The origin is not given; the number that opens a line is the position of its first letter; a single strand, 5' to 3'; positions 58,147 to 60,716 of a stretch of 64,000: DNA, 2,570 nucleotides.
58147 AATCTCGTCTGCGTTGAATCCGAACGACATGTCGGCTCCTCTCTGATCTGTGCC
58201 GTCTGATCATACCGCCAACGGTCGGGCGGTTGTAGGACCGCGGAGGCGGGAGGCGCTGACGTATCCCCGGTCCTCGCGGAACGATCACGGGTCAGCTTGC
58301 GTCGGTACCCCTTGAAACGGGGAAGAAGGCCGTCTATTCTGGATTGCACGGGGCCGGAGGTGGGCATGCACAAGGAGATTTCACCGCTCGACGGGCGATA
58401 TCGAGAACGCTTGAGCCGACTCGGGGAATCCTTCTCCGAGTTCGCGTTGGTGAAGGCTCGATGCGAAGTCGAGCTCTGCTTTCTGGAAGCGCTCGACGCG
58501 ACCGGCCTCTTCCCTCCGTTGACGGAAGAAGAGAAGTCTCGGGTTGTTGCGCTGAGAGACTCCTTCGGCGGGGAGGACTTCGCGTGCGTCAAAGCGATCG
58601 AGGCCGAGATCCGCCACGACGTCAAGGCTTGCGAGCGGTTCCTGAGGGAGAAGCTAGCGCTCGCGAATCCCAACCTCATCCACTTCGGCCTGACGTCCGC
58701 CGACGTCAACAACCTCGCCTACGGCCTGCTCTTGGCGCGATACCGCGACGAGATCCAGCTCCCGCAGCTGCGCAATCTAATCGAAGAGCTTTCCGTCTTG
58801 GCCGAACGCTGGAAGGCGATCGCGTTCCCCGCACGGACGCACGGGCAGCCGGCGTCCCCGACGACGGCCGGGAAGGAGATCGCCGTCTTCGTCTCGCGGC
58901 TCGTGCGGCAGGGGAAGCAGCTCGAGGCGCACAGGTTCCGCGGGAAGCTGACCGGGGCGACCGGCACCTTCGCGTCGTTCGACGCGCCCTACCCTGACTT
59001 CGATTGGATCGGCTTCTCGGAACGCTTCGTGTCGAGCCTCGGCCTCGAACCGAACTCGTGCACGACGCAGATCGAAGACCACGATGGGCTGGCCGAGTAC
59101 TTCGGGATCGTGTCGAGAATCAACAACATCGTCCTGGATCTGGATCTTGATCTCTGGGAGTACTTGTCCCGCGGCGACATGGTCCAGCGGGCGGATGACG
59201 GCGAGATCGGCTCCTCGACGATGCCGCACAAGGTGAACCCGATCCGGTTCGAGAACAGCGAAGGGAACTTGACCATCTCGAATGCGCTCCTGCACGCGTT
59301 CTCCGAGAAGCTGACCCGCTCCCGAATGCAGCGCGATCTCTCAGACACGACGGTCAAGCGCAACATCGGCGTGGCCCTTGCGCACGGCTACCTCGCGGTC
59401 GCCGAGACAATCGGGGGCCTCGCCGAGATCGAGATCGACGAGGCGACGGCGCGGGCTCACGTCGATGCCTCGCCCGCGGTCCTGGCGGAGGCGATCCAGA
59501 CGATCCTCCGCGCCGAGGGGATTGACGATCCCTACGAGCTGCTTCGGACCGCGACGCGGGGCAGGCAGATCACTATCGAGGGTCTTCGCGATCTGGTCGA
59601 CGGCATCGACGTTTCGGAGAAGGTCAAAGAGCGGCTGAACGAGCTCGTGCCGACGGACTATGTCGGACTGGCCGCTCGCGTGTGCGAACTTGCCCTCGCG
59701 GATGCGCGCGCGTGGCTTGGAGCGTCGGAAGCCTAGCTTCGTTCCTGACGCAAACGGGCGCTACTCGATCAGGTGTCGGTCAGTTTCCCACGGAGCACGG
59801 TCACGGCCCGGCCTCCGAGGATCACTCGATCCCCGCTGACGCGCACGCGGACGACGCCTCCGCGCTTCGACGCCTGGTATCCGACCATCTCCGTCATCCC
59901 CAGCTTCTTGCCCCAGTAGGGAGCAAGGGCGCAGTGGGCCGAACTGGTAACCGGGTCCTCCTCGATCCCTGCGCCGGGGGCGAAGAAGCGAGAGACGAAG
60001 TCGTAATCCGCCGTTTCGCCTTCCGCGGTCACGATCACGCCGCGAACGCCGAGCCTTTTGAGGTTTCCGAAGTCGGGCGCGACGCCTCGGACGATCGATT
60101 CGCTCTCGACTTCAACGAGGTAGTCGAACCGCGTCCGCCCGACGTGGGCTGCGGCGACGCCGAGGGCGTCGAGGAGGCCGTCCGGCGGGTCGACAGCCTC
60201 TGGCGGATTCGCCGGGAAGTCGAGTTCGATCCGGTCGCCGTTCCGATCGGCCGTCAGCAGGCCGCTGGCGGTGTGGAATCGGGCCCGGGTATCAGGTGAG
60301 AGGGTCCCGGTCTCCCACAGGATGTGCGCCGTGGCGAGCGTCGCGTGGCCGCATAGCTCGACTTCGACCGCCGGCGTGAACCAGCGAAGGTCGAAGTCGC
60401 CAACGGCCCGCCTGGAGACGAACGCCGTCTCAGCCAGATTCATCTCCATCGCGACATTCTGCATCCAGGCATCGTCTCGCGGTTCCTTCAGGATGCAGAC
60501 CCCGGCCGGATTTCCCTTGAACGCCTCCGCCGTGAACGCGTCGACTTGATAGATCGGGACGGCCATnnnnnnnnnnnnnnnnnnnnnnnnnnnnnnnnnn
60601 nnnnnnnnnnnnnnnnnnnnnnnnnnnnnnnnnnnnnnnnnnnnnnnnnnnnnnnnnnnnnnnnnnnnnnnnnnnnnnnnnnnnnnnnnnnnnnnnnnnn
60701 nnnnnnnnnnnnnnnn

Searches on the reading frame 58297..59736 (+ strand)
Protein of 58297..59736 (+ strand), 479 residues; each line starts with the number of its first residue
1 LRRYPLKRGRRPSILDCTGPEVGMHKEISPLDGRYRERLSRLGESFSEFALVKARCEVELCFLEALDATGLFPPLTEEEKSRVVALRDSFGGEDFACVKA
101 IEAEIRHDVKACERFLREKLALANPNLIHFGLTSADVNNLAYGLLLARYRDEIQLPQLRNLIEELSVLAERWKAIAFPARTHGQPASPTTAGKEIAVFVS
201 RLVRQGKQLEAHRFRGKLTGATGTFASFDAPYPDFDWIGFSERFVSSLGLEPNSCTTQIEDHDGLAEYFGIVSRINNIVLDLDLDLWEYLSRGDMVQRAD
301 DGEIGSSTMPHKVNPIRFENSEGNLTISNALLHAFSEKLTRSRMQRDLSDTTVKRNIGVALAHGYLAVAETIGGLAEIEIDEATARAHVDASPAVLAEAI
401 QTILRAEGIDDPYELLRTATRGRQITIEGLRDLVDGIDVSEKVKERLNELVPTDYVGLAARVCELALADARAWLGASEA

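Call 82: search_protein_families(library=pfam, proteins=[window:58297-59736:+], max_evalue=0.00001)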
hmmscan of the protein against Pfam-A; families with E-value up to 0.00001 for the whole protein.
window:58297-59736:+ (479 aa): 2 families
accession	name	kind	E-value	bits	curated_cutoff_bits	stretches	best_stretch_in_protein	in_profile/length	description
PF08328.16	ASL_C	-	8.5e-38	129.4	35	1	342-456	1-115/115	Adenylosuccinate lyase C-terminal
PF00206.25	Lyase_1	-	2.5e-37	129.4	27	1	86-323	60-305/312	Lyase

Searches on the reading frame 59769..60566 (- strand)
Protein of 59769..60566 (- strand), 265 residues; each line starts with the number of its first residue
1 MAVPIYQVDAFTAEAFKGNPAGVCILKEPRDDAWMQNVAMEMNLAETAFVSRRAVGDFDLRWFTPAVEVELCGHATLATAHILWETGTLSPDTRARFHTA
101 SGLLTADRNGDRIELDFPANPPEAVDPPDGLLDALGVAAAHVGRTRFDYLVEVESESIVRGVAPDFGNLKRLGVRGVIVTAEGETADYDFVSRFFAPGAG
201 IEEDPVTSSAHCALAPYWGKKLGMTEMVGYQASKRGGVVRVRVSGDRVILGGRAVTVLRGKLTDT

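Call 82: search_protein_families(library=pfam, proteins=[window:59769-60566:-], max_evalue=0.00001)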
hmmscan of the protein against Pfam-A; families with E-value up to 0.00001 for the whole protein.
window:59769-60566:- (265 aa): 1 family
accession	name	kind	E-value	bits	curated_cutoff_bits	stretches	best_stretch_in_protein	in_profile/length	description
PF02567.21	PhzC-PhzF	-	1.5e-63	215.4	27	1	8-260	1-281/281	Phenazine biosynthesis-like protein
